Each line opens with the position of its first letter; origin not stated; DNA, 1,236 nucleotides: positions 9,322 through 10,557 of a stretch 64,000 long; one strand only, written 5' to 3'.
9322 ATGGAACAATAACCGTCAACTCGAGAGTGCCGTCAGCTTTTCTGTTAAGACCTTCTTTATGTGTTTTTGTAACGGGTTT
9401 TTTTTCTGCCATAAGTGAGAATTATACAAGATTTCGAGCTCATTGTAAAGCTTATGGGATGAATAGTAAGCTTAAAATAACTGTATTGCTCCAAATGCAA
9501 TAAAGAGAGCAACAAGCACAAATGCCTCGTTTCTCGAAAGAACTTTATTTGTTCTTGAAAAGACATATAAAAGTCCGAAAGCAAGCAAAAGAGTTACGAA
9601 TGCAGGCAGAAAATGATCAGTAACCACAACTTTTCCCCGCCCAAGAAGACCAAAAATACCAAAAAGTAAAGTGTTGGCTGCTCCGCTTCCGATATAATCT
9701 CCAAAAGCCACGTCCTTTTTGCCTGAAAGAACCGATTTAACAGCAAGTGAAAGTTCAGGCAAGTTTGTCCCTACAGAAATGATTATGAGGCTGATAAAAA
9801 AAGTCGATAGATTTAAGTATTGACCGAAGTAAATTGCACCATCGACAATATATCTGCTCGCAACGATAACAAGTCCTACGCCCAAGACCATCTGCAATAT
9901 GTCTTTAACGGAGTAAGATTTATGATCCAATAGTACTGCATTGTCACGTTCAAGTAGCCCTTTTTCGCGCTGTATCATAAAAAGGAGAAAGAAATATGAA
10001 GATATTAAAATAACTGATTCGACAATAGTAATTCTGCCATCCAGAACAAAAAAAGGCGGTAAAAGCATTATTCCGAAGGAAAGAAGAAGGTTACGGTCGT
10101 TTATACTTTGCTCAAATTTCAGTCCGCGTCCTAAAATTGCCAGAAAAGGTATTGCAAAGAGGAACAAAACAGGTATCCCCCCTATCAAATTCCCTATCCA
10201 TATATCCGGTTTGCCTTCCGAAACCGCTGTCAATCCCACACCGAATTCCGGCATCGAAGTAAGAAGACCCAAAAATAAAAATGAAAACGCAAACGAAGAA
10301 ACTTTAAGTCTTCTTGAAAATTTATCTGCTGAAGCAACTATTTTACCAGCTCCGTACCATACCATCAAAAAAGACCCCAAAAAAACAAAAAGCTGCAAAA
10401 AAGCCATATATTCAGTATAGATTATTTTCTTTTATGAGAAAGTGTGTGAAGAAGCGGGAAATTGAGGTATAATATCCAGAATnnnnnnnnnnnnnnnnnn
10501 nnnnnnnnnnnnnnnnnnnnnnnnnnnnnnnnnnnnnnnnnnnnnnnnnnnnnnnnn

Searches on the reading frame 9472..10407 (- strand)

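Call 81: search_protein_families(library=pfam, proteins=[window:9472-10407:-], max_evalue=0.00001)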
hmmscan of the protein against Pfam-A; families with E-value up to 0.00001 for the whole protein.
window:9472-10407:- (311 aa): 1 family
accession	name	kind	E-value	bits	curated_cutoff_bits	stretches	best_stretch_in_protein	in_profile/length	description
PF01699.29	Na_Ca_ex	-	1.6e-37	129.2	24.9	2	170-310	3-150/151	Sodium/calcium exchanger protein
